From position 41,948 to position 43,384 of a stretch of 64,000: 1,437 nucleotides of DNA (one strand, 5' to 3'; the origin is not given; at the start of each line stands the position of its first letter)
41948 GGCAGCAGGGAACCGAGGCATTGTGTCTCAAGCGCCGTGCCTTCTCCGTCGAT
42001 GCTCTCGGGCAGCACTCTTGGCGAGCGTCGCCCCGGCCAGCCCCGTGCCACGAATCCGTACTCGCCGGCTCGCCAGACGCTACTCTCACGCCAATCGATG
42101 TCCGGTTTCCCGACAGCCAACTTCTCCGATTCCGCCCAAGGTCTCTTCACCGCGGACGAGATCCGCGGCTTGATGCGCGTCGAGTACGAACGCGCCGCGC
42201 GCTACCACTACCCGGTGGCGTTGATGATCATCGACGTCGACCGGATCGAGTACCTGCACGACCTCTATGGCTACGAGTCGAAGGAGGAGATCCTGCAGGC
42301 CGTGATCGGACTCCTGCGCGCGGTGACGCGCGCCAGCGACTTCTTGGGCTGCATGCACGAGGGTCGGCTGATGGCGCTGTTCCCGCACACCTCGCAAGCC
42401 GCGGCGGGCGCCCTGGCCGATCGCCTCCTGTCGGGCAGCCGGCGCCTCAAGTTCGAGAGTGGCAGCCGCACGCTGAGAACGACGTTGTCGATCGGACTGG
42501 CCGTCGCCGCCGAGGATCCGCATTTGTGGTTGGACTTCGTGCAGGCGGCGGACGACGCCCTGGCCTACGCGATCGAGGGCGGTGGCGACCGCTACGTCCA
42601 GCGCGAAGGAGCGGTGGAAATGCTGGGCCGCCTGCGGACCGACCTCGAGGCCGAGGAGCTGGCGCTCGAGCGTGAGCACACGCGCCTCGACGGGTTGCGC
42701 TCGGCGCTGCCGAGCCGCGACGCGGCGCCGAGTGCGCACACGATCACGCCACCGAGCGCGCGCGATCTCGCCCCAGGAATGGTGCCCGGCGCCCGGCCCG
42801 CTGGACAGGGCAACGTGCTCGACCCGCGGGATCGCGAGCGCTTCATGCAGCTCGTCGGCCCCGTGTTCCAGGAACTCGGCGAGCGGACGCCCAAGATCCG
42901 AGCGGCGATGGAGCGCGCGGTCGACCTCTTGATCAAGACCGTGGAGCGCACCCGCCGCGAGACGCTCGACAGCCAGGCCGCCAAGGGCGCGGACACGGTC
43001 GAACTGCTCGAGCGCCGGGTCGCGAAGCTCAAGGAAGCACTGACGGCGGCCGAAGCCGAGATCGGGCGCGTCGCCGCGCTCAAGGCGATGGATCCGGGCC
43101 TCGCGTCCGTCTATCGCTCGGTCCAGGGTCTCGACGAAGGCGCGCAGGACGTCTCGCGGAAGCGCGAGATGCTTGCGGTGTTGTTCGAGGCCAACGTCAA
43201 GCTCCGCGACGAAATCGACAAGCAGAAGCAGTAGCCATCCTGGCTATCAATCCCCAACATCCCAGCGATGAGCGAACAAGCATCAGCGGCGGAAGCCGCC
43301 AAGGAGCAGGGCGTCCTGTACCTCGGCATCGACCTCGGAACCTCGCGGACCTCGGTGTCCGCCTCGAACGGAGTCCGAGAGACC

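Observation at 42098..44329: Orphan MamK-family actin paired with a degenerate-GGDEF coiled-coil protein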

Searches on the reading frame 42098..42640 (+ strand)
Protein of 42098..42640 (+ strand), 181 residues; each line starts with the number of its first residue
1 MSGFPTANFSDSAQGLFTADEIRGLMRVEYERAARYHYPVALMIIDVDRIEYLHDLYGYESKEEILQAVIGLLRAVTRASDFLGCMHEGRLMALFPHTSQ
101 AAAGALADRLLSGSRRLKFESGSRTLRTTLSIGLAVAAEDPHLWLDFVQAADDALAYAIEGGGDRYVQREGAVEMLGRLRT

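Call 32: search_solved_structures(query=window:42098-42640:+, max_evalue=0.001, show_alignments=3)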
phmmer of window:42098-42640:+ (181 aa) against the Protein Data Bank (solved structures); distinct sequences matched with E-value up to 0.001: 40.
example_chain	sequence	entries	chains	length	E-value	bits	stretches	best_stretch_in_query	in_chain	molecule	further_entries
3ign_A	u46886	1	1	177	1.4e-15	60.8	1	8-167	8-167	Diguanylate cyclase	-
7e6g_A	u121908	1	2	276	1.4e-09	41.2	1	8-167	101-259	Putative GGDEF domain protein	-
9t28_A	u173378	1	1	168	5.2e-09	39.4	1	10-162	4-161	diguanylate cyclase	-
6zxm_A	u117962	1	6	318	1.5e-08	37.9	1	11-135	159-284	Putative GGDEF/response regulator receiver domain protein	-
4zve_A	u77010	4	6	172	2e-08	37.5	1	27-165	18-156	Diguanylate cyclase DosC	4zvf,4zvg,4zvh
3i5b_A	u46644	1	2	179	2.6e-08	37.1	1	10-163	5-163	WspR response regulator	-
3i5c_A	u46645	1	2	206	3.8e-08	36.6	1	10-163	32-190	Fusion of General control protein GCN4 and WSPR response regulator protein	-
5euh_A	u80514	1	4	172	4.1e-08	36.4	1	21-167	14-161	Putative GGDEF domain membrane protein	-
5llw_B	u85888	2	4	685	6.1e-08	35.9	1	8-164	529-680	Diguanylate cyclase (GGDEF) domain-containing protein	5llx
9p6j_A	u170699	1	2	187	6.9e-08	35.7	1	37-164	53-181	diguanylate cyclase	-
3bre_A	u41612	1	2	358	8.3e-08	35.5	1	10-162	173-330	Probable two-component response regulator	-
6et7_A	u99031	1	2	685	9.4e-08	35.3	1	11-164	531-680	Diguanylate cyclase (GGDEF) domain-containing protein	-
3icl_A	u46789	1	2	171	2.4e-07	34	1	35-166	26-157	EAL/GGDEF domain protein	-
1w25_A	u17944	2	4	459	3.2e-07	33.5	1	11-162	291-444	STALKED-CELL DIFFERENTIATION CONTROLLING PROTEIN | RESPONSE REGULATOR PLED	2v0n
2wb4_A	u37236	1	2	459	3.2e-07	33.5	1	11-162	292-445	DIGUANYLATE CYCLASE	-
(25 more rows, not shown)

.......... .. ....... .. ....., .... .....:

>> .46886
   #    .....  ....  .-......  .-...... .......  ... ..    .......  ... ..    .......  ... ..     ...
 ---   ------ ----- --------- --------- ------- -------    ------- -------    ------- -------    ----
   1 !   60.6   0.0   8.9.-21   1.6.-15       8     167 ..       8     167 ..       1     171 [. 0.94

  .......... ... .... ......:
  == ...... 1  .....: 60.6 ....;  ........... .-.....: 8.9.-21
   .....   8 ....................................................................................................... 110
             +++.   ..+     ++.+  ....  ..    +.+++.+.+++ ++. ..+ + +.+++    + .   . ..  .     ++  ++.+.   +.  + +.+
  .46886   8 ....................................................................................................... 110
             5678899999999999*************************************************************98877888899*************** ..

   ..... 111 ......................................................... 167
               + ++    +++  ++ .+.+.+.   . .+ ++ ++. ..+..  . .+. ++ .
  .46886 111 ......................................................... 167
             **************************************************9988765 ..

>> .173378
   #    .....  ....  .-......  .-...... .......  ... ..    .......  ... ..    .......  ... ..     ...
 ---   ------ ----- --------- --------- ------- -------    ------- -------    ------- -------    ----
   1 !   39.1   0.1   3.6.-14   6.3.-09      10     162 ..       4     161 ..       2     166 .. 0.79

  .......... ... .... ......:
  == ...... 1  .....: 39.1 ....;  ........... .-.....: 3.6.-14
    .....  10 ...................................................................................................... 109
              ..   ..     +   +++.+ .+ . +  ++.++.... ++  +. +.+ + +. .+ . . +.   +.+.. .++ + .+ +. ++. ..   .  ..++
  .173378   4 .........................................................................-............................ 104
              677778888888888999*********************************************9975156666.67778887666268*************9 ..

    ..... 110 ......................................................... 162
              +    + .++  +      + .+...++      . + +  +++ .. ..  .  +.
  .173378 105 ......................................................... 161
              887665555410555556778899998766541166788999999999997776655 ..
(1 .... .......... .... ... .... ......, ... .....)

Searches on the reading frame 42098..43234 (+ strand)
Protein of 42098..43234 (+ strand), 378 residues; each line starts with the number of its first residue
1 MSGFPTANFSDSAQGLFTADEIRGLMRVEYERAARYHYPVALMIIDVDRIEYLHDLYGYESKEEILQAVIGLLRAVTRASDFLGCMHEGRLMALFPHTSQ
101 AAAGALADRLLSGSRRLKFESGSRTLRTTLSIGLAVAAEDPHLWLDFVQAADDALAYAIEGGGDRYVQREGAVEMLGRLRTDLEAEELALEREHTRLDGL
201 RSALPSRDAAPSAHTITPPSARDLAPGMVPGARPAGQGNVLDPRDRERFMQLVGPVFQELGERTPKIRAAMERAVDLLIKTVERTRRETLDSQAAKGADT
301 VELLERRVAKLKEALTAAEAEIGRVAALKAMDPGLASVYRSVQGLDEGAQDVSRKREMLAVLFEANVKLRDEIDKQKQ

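Call 3: search_protein_families(library=pfam, proteins=[window:42098-43234:+], max_evalue=0.01)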
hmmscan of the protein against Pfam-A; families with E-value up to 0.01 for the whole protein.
window:42098-43234:+ (378 aa): 1 family
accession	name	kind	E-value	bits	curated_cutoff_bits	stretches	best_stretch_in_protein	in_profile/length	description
PF00990.26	GGDEF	-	4.9e-16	59.4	23.8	1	27-162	20-158/161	Diguanylate cyclase, GGDEF domain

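Call 4: search_protein_families(library=ncbifam, proteins=[window:42098-43234:+], max_evalue=0.01)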
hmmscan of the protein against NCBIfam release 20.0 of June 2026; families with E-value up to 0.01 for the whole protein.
window:42098-43234:+ (378 aa): 17 families
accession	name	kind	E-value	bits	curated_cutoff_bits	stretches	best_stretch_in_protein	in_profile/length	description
NF038266.1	diguan_SiaD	equivalog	2.9e-18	66.2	290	1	10-165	96-251/252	biofilm regulation diguanylate cyclase SiaD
TIGR00254.1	GGDEF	domain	2e-14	53.6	37.4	1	10-166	7-164/168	diguanylate cyclase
NF007135.0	PRK09581.1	equivalog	2.1e-13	49.9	474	1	16-168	300-454/457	PleD family two-component system response regulator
NF007599.0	PRK10245.1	equivalog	1.3e-10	40.3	402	1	11-165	213-366/371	diguanylate cyclase AdrA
NF041606.1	dguan_cyc_DgcA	equivalog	7.2e-10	38.3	370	1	37-165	207-335/340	diguanylate cyclase DgcA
NF007380.0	PRK09894.1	equivalog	1.3e-09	37.9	256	1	28-167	147-285/296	diguanylate cyclase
NF047654.1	DiguCycDgcRLepto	equivalog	2.7e-09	36.4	500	1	10-162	135-289/295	diguanylate cyclase DgcR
NF011955.1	PRK15426.1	equivalog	1.7e-08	33.1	408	1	34-167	424-559/564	cellulose biosynthesis regulator diguanylate cyclase DgcQ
NF007474.0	PRK10060.1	equivalog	2.1e-07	29.6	782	1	12-166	241-392/663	cyclic di-GMP phosphodiesterase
NF045675.1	PhdiestaseDibA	equivalog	1.1e-06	27.3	980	1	30-191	225-387/623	phosphodiesterase DibA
NF007423.1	PRK09966.1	equivalog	2.6e-06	26.6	325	1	32-155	263-386/390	diguanylate cyclase DgcN/YfiN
NF051473.1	DigCycDgcsShew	equivalog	6.3e-06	25.8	400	1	29-165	156-287/291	diguanylate cyclase DgcS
NF007298.0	PRK09776.1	equivalog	1.5e-05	23.1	1135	1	28-187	704-863/1111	diguanylate cyclase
NF050064.1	BlResRespRegCbrR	equivalog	2.2e-05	23.6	600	1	38-165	284-410/415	bile resistance response regulator CbrR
NF008467.0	PRK11359.1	equivalog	8.2e-05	20.8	857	1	39-168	404-530/800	oxygen-sensing cyclic-di-GMP phosphodiesterase DosP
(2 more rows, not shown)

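Call 7: find_homologous_proteins(query=window:42098-43234:+)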
Query window:42098-43234:+ (378 aa): 88 proteins with E <= 0.001 among 8000 candidates.
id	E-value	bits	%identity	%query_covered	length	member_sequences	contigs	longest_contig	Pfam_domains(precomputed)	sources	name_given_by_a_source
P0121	2.5e-238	808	100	100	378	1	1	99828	PF00990.27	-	-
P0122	2.3e-145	502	63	100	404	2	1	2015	PF00990.27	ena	-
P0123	1.5e-101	358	50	99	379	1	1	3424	PF00990.27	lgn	-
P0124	7.0e-98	346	50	99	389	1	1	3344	PF00990.27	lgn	-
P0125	6.2e-96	340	50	99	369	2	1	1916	PF00990.27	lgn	-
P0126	7.0e-96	339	49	99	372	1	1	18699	PF00990.27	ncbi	-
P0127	4.9e-94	333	49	99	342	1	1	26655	PF00990.27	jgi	jgi:diguanylate cyclase (GGDEF)-like protein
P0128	1.1e-93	332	49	100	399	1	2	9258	PF00990.27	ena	-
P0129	1.8e-92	328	49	99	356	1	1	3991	PF00990.27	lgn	-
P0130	2.8e-92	328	49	99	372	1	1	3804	PF00990.27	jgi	-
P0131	3.9e-92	327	50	99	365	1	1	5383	PF00990.27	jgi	jgi:diguanylate cyclase (GGDEF)-like protein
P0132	1.3e-91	325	49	100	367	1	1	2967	PF00990.27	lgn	-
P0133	2.2e-89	318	47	99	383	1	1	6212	PF00990.27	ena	-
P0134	1.6e-88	315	48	98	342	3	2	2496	PF00990.27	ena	-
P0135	8.8e-87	309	48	98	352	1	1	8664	PF00990.27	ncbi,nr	ncbi:MAG: diguanylate cyclase [Planctomycetota bacterium]|nr:diguanylate cyclase [Planctomycetota ba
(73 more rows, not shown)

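Call 42: predict_structure(alignment_id=A3)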
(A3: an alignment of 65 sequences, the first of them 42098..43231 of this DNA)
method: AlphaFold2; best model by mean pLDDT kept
length: 378 residues; sequences in the alignment: 65
mean_pLDDT: 83.2   pTM: 0.54
mean pLDDT of the five models: 83.2, 82.9, 81.9, 81.7, 81.4
residues with pLDDT >= 90: 191; 70-90: 117; 50-70: 39; < 50: 31
segments of 3 or more residues with pLDDT < 50: 1-4, 223-225, 230-238, 335-337, 342-345
pLDDT, mean of each block of 10 residues (from residue 1): 50 80 96 95 96 86 93 85 93 96 97 96 92 92 90 97 95 82 96 95 75 51 49 47 86 91 91 93 87 82 89 89 76 49 55 78 86 86
secondary structure, 60 per line:
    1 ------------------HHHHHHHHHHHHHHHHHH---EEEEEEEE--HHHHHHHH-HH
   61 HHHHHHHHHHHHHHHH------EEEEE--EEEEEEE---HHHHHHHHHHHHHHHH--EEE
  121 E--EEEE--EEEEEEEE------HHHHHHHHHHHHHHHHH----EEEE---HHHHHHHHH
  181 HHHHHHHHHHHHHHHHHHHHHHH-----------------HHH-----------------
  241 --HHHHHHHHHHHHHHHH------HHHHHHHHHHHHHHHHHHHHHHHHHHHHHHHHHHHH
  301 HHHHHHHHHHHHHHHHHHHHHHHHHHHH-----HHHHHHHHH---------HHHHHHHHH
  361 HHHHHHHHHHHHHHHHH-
elements in order: H19-36 E40-47 H50-57 H59-76 E83-87 E90-96 H100-115 E118-121 E124-127 E130-137 H144-160 E165-168 H172-203 H243-258 H265-328 H334-342 H352-377

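Call 49: fold_search(model_id=the predicted structure, library=pdb)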
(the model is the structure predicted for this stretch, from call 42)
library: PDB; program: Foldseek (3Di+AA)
matches with E <= 10: 1034; with E <= 0.001: 111
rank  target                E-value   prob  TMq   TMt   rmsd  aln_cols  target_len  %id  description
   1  4zvg_A                2.4e-12  1.00  0.38  0.84   2.0       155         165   24  Crystal structure of GGDEF domain of the E. coli DosC - form III (released 2015-11-11)
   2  4zvh_A                4.7e-12  1.00  0.38  0.85   1.9       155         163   24  Crystal structure of GGDEF domain of the E. coli DosC - form IV (released 2015-11-11)
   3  4zvg_B                9.2e-12  1.00  0.37  0.83   2.7       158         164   23  Crystal structure of GGDEF domain of the E. coli DosC - form III (released 2015-11-11)
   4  9g85_A                1.9e-11  1.00  0.39  0.33   2.7       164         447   24  Structure of Response regulator PleD in complex with c-diGMP and ppGpp (released 2025-08-06)
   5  4zve                  2.5e-11  1.00  0.37  0.83   1.7       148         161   25  Crystal structure of GGDEF domain of the E. coli DosC - form I (apo-form) (released 2015-11-11)
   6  4zvf                  2.6e-11  1.00  0.38  0.83   2.2       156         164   24  Crystal structure of GGDEF domain of the E. coli DosC - form II (GTP-alpha-S-bound) (released 2015-11-11)
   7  2wb4_A                3.1e-11  1.00  0.39  0.33   2.7       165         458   24  activated diguanylate cyclase PleD in complex with c-di-GMP (released 2010-04-21)
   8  3ign                  4.8e-11  1.00  0.38  0.83   2.2       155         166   25  Crystal Structure of the GGDEF domain from Marinobacter aquaeolei diguanylate cyclase complexed with c-di-GMP - Northeas (released 2009-08-11)
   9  1w25_A                5.5e-11  1.00  0.39  0.33   3.4       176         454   23  Response regulator PleD in complex with c-diGMP (released 2004-11-18)
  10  9t28                  7.4e-11  1.00  0.37  0.78   4.1       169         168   23  WspR response regulator with crystallization epitope mutations G306D:G308D (released 2025-12-10)
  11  9g85_C                1.1e-10  1.00  0.39  0.34   2.7       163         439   24  Structure of Response regulator PleD in complex with c-diGMP and ppGpp (released 2025-08-06)
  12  3bre_A                1.2e-10  1.00  0.38  0.44   3.9       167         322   23  Crystal Structure of P.aeruginosa PA3702 (released 2008-04-01)
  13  9g86_A                1.3e-10  1.00  0.39  0.33   2.7       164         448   23  Structure of Response regulator PleD in complex with c-diGMP and pppGpp (released 2025-08-06)
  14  9g86_B                2.0e-10  1.00  0.39  0.33   2.6       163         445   24  Structure of Response regulator PleD in complex with c-diGMP and pppGpp (released 2025-08-06)
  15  2wb4_B                2.4e-10  1.00  0.38  0.33   2.2       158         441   24  activated diguanylate cyclase PleD in complex with c-di-GMP (released 2010-04-21)
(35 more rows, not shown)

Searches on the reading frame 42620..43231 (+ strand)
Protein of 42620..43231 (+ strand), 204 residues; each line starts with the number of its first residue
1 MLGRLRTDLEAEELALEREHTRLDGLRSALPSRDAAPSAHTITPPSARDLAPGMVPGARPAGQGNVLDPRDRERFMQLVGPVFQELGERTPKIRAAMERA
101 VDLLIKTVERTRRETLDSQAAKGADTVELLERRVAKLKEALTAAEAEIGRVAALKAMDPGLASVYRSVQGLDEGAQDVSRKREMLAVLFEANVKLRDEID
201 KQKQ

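Call 31: search_protein_families(library=pfam, max_evalue=0.01, proteins=[window:42620-43231:+])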
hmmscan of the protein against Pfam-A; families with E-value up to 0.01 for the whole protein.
window:42620-43231:+ (204 aa): 0 families
